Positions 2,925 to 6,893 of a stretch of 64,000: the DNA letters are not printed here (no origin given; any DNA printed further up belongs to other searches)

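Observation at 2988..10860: Tandemly duplicated secreted papain-like protease carrying Ig-like modules and a malectin-like lectin domain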

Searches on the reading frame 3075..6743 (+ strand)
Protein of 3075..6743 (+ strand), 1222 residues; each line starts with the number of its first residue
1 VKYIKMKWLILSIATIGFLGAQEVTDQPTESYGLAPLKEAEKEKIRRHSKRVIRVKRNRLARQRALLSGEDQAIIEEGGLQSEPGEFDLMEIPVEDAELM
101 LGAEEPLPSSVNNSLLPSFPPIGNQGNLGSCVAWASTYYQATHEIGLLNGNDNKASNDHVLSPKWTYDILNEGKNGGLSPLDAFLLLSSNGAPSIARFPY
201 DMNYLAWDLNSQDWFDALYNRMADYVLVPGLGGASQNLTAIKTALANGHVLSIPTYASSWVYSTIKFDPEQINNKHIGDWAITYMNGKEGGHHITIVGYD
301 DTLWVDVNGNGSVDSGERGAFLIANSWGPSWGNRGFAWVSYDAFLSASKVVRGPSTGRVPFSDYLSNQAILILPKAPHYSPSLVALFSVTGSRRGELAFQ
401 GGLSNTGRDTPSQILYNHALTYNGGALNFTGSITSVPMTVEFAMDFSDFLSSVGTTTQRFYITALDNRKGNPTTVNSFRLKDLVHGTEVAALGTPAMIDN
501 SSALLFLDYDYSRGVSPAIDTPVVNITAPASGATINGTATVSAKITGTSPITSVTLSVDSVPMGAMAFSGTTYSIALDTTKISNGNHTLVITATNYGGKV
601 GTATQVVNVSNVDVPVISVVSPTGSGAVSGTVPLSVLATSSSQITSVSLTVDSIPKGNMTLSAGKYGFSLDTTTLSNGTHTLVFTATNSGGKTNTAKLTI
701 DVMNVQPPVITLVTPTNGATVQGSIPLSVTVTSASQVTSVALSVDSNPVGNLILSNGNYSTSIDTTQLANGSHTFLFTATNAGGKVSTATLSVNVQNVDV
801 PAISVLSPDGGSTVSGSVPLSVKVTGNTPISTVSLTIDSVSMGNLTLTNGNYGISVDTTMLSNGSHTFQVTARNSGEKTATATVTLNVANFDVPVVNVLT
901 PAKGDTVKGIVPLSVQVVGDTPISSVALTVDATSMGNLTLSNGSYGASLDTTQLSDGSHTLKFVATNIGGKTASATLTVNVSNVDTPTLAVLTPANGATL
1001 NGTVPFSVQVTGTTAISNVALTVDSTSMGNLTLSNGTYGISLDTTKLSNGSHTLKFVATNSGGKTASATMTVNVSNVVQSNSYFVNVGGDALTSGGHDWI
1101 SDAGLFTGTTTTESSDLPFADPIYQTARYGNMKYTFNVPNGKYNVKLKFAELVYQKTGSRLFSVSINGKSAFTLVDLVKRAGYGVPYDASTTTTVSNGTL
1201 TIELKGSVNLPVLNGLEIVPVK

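Call 5: search_protein_families(library=pfam, proteins=[window:3075-6743:+], max_evalue=0.01)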
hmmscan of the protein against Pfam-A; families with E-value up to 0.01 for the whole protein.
window:3075-6743:+ (1222 aa): 10 families
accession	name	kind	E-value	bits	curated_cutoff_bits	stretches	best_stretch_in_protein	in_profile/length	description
PF17957.7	Big_7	-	4.8e-60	200.6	24.1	6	708-774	1-67/70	Bacterial Ig domain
PF11721.14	Malectin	-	3.6e-20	73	23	1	1083-1206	3-141/163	Malectin domain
PF19077.6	Big_13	-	8.1e-14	52.4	27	1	732-795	35-100/102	Bacterial Ig-like domain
PF00112.29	Peptidase_C1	-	2.3e-08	34.8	20.7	1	119-341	14-204/220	Papain family cysteine protease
PF12819.13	Malectin_like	-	8.3e-07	29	24.5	1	1131-1218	235-328/331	Malectin-like domain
PF11797.14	WxLIP_HBD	-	9.9e-05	22.7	28.9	0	1034-1074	89-128/138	WxL Interacting Protein, host binding domain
PF21223.3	TPPII_Ig-like-1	-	0.0014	19.4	27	0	845-873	71-99/117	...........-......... II, first Ig-like domain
PF21224.3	Hen1_LCD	-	0.0039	18.1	27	0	626-657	37-68/102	Small RNA 2'-O-methyltransferase-like, La-motif-containing domain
PF22352.2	K319L-like_PKD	-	0.0047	17.3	27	0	849-888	45-84/84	K319L-like, PKD domain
PF09394.16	Inhibitor_I42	-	0.0091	16.7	27.2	0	845-882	32-71/91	Chagasin family peptidase inhibitor I42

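Call 6: search_protein_families(library=ncbifam, proteins=[window:3075-6743:+], max_evalue=0.01)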
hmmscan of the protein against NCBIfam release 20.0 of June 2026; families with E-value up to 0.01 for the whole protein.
window:3075-6743:+ (1222 aa): 1 family
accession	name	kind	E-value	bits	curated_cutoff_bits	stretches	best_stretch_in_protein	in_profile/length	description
NF049877.1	GlucurArabfur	equivalog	4.8e-06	24.4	1800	1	1123-1204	1124-1213/1400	beta-d-glucuronidase/beta-L-arabinofuranosidase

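Call 9: find_homologous_proteins(query=window:3075-6743:+)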
Query window:3075-6743:+ (1222 aa): 193 proteins with E <= 0.001 among 8000 candidates; the best 120 are listed.
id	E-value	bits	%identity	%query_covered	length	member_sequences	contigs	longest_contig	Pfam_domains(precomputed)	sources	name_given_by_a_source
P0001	0.0e+0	2652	100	100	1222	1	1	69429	PF27332.1,PF21868.4,PF00112.30,PF17957.8,PF12819.14,PF19077.7,PF11721.15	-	-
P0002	0.0e+0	2481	86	88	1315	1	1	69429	PF27332.1,PF21868.4,PF11797.15,PF17957.8,PF19077.7,PF11721.15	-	-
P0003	1.1e-246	840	48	58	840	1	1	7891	PF00112.30,PF17957.8,PF11721.15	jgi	jgi:hypothetical protein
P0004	7.7e-231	788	52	49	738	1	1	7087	PF00112.30,PF17957.8,PF11721.15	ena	-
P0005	8.5e-228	778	39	87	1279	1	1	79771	PF27332.1,PF17957.8,PF13750.13,PF24999.2,PF19077.7,PF21223.4,PF16967.12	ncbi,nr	ncbi:MAG TPA: Ig-like domain-containing protein [Rhabdochlamydiaceae bacterium]|nr:Ig-like domain-co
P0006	8.4e-214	731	48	51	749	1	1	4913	PF00112.30,PF17957.8,PF12819.14,PF11721.15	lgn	-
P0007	6.2e-213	728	49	50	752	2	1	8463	PF17957.8,PF11721.15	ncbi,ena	-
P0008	1.3e-210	721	49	48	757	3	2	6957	PF00112.30,PF17957.8,PF12819.14,PF11721.15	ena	-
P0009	2.9e-210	720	48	50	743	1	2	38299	PF00112.30,PF17957.8,PF12819.14,PF11721.15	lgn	-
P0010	1.5e-208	714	48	50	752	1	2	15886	PF00112.30,PF17957.8,PF12819.14,PF11721.15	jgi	-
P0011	3.7e-208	713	46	51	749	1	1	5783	PF17957.8,PF11721.15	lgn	-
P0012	2.9e-206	706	48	48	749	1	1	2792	PF00112.30,PF17957.8,PF11721.15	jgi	jgi:C1A family cysteine protease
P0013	1.1e-204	701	48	47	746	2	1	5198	PF00112.30,PF17957.8,PF11721.15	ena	-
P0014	1.5e-203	697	43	60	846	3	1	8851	PF00112.30,PF17957.8,PF11721.15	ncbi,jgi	jgi:C1A family cysteine protease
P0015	1.2e-202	694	46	50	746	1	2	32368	PF00112.30,PF17957.8,PF11721.15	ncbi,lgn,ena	-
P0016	1.0e-200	688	39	65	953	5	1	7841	PF00112.30,PF17957.8,PF16967.12,PF11721.15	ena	-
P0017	8.5e-192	658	42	55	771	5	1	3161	PF00112.30,PF17957.8,PF11721.15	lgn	-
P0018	1.5e-189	651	46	48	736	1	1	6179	PF00112.30,PF17957.8,PF16967.12,PF11721.15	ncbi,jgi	jgi:C1A family cysteine protease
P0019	1.9e-189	651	39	65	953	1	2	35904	PF00112.30,PF17957.8,PF16967.12,PF11721.15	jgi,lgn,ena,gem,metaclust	metaclust:\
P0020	1.1e-188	648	43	53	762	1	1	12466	PF00112.30,PF17957.8,PF11721.15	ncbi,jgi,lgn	-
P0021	3.5e-187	643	43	50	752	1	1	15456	PF00112.30,PF17957.8,PF16967.12,PF11721.15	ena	-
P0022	1.6e-186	641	44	50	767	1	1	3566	PF00112.30,PF17957.8,PF11721.15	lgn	-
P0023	1.7e-186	641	46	48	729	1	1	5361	PF00112.30,PF17957.8,PF11721.15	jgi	jgi:C1A family cysteine protease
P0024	6.1e-186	639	44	51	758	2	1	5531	PF00112.30,PF17957.8,PF11721.15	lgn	-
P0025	6.2e-186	639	45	48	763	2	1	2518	PF00112.30,PF17957.8,PF11721.15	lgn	-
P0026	7.8e-186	639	45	46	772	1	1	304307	PF00112.30,PF17957.8,PF12819.14,PF11721.15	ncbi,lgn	-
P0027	1.6e-185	638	45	53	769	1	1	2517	PF17957.8,PF12819.14,PF11721.15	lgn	-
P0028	2.0e-184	634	47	47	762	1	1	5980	PF00112.30,PF17957.8,PF11721.15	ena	-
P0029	1.2e-182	628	44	50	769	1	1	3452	PF00112.30,PF17957.8,PF11721.15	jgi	jgi:C1A family cysteine protease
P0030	1.6e-182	628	46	50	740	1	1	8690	PF00112.30,PF17957.8,PF12819.14,PF11721.15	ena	-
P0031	4.2e-182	626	42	48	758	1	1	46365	PF00112.30,PF17957.8,PF12819.14,PF11721.15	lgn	-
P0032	5.8e-182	626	41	53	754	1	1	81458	PF00112.30,PF17957.8,PF11721.15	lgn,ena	-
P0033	3.7e-181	623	44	47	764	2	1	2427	PF00112.30,PF17957.8,PF11721.15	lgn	-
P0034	2.8e-179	617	45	50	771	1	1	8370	PF00112.30,PF17957.8,PF11721.15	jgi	jgi:C1A family cysteine protease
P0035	3.7e-179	617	42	54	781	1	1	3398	PF17957.8,PF11721.15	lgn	-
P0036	5.1e-179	616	45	49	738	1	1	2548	PF17957.8,PF11721.15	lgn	-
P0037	1.5e-178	615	44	48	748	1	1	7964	PF00112.30,PF17957.8,PF11721.15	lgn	-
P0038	9.8e-178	612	42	49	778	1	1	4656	PF00112.30,PF17957.8,PF11721.15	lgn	-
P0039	1.1e-177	612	45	49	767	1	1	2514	PF17957.8,PF11721.15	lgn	-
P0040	3.8e-177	610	43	50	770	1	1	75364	PF00112.30,PF17957.8,PF11721.15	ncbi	-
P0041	7.3e-177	609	38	70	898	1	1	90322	PF27332.1,PF17957.8,PF13750.13,PF19077.7,PF21223.4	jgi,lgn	-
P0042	1.7e-176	608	43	49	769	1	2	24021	PF00112.30,PF17957.8,PF11721.15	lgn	-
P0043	2.8e-176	607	42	50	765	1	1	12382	PF00112.30,PF17957.8,PF12819.14,PF11721.15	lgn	-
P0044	6.7e-176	606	41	50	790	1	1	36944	PF00112.30,PF17957.8,PF11721.15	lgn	-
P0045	1.3e-175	605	44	50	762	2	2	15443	PF00112.30,PF17957.8,PF11721.15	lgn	-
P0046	2.6e-175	604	46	47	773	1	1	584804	PF00112.30,PF17957.8,PF11721.15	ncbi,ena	-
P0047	5.9e-175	603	44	47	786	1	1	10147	PF00112.30,PF11721.15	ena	-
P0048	9.9e-175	602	42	50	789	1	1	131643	PF00112.30,PF17957.8,PF11721.15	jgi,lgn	-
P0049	5.6e-174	599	42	53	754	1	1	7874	PF00112.30,PF17957.8,PF11721.15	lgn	-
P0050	1.2e-173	598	44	49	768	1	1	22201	PF00112.30,PF17957.8,PF11721.15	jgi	jgi:C1A family cysteine protease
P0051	8.5e-173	596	44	48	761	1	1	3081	PF00112.30,PF17957.8,PF12819.14,PF11721.15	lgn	-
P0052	1.3e-172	595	45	46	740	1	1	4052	PF00112.30,PF17957.8,PF11721.15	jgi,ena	-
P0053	2.8e-172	594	47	46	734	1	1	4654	PF00112.30,PF17957.8,PF11721.15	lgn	-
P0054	3.1e-171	590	42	54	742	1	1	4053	PF00112.30,PF17957.8,PF12819.14,PF11721.15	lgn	-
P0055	3.8e-171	590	42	47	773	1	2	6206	PF00112.30,PF17957.8,PF11721.15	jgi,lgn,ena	-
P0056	4.2e-170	587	43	50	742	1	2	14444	PF00112.30,PF17957.8,PF12819.14,PF11721.15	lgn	-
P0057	4.0e-168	580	42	53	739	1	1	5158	PF00112.30,PF17957.8,PF12819.14,PF11721.15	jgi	jgi:hypothetical protein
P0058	1.8e-165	571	40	49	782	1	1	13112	PF00112.30,PF17957.8,PF11721.15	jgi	jgi:C1A family cysteine protease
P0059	2.0e-165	571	40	48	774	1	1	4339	PF00112.30,PF17957.8,PF11721.15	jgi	jgi:C1A family cysteine protease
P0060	1.1e-164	569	42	50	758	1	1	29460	PF00112.30,PF17957.8,PF11721.15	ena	-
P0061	1.4e-164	568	42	50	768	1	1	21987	PF00112.30,PF17957.8,PF11721.15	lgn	-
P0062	1.2e-162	562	42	45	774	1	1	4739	PF00112.30,PF17957.8,PF11721.15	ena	-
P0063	1.7e-162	561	46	42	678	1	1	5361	PF00112.30,PF11721.15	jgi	jgi:C1A family cysteine protease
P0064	1.2e-159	552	40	56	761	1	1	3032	PF00112.30,PF17957.8,PF11721.15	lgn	-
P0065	4.7e-158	547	46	39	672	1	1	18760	PF00112.30,PF11721.15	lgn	-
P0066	4.0e-157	544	41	63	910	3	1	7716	PF00112.30,PF17957.8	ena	-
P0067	5.7e-157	543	38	49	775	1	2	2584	PF00112.30,PF17957.8,PF11721.15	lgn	-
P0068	6.6e-156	540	45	42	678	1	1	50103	PF00112.30,PF11721.15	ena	-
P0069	1.6e-154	535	42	57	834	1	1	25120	PF00112.30,PF17957.8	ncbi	-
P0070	7.3e-153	530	40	50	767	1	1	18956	PF00112.30,PF17957.8,PF11721.15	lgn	-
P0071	4.5e-150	520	38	63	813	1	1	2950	PF17957.8,PF13750.13,PF19077.7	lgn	-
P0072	9.3e-148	513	38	63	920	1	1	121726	PF27332.1,PF00112.30,PF02494.23,PF17957.8,PF13750.13,PF09478.17,PF19077.7,PF16967.12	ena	-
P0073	1.6e-144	502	41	50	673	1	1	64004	PF00112.30,PF17957.8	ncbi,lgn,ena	-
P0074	9.9e-143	496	42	47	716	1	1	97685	PF00112.30,PF17957.8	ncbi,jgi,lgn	-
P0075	2.6e-142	495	40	49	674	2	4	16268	PF00112.30,PF17957.8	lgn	-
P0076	1.6e-135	472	39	48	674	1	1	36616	PF00112.30,PF17957.8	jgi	jgi:Cysteine protease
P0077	3.0e-135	471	40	50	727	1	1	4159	PF00553.26,PF00112.30,PF17957.8,PF09478.17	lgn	-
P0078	5.0e-134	467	41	48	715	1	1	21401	PF00112.30,PF17957.8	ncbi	-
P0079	2.8e-128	448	41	50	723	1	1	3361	PF00553.26,PF00112.30,PF17957.8,PF09478.17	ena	-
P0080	4.5e-124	434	40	48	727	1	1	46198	PF00553.26,PF00112.30,PF17957.8,PF09478.17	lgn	-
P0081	1.8e-96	343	37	47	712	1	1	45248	PF00112.30,PF22352.3,PF00801.27,PF18911.7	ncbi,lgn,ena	-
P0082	5.1e-94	335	35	49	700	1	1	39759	PF00112.30,PF22352.3,PF00801.27,PF18370.8,PF18911.7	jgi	jgi:C1A family cysteine protease/chitodextrinase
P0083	6.3e-94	334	41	39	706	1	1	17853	PF00112.30,PF22352.3,PF00801.27,PF18911.7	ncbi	-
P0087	8.3e-84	301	39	39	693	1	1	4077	PF22352.3,PF00801.27,PF17957.8,PF18911.7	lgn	-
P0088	7.5e-82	294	35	43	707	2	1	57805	PF00112.30,PF22352.3,PF00801.27,PF18911.7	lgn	-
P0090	1.1e-80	290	34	50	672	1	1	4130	PF00112.30,PF00801.27,PF17957.8,PF18911.7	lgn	-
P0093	7.2e-76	275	30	64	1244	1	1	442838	PF00112.30,PF17963.8,PF17892.8,PF17957.8,PF03160.21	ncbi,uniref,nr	ncbi:Calx-beta domain-containing protein [Pyxidicoccus xibeiensis]|uniref:Calx-beta domain-containin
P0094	3.4e-75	272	34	39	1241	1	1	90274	PF16132.12,PF00112.30,PF17963.8,PF17892.8,PF17957.8,PF03160.21,PF17803.8,PF06832.19,PF16397.11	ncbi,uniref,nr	ncbi:Calx-beta domain-containing protein [Myxococcus sp. RHSTA-1-4]|uniref:Calx-beta domain-containi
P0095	4.6e-74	269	39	32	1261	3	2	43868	PF00112.30,PF00801.27,PF17963.8,PF17892.8,PF17957.8,PF03160.21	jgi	jgi:hypothetical protein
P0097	1.5e-72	264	36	35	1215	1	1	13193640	PF00112.30,PF17963.8,PF17892.8,PF17957.8,PF03160.21,PF16397.11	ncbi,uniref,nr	ncbi:Calx-beta domain-containing protein [Pyxidicoccus sp. MSG2]|uniref:Calx-beta domain-containing 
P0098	7.6e-72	261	33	48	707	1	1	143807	PF22352.3,PF00801.27,PF17957.8,PF18911.7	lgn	-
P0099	8.5e-67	244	32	61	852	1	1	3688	PF00112.30,PF00801.27,PF18911.7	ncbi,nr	ncbi:MAG: PKD domain-containing protein, partial [Candidatus Omnitrophica bacterium]|nr:PKD domain-c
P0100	6.4e-66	242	33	42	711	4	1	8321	PF00112.30,PF00801.27,PF18911.7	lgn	-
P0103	1.6e-61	227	29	61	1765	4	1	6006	PF00112.30,PF05345.19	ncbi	-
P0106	3.7e-59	219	31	41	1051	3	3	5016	PF00112.30,PF03423.19,PF00041.28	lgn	-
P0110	1.2e-54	204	43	21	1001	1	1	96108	PF00112.30,PF16738.11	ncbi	-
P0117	2.6e-41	160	31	31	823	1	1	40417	PF00112.30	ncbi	-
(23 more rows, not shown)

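Call 12: list_cluster_members(proteins=[P0007, P0014, P0015, P0018, P0020, P0026, P0040, P0046, P0069, P0073])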
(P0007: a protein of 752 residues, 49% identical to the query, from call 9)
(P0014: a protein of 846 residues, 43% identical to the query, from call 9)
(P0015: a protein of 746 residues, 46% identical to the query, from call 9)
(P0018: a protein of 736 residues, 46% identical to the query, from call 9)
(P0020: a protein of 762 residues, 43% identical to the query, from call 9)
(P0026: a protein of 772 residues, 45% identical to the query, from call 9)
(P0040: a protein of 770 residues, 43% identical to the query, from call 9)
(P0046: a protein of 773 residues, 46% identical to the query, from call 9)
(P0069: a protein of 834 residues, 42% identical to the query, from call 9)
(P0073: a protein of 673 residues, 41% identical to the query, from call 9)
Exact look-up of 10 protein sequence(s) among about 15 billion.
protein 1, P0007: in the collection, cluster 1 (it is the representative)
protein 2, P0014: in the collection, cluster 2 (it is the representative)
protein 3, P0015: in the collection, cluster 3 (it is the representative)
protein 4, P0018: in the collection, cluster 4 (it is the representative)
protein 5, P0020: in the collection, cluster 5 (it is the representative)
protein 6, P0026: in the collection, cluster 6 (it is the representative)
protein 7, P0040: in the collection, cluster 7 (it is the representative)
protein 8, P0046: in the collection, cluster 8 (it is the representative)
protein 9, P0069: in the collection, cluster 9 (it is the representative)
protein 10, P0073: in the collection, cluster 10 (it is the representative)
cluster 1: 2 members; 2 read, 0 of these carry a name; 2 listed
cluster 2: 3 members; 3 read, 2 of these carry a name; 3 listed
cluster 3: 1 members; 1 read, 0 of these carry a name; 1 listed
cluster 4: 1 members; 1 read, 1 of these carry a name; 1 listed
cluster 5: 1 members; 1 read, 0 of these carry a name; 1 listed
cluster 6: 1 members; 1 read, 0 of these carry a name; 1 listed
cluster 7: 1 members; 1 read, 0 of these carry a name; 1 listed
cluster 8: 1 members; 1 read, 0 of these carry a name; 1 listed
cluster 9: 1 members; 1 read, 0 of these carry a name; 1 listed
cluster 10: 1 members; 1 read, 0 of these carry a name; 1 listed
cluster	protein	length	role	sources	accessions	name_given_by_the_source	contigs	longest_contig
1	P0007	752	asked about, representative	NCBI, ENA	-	-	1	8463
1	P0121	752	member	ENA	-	-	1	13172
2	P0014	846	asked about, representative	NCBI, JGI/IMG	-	C1A family cysteine protease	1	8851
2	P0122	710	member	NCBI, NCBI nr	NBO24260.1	MAG: hypothetical protein EBU93_03370, partial [Chlamydiae bacterium] | hypothetical protein [Chlamydiota bacterium]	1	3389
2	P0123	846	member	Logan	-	-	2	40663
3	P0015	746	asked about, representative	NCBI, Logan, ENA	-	-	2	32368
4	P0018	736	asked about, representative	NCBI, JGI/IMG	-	C1A family cysteine protease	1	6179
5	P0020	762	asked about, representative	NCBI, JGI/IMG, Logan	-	-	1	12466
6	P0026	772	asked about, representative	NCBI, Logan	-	-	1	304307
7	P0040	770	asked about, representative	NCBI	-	-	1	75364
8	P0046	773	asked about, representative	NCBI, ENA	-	-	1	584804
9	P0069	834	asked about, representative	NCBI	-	-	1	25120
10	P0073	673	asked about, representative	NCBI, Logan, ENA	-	-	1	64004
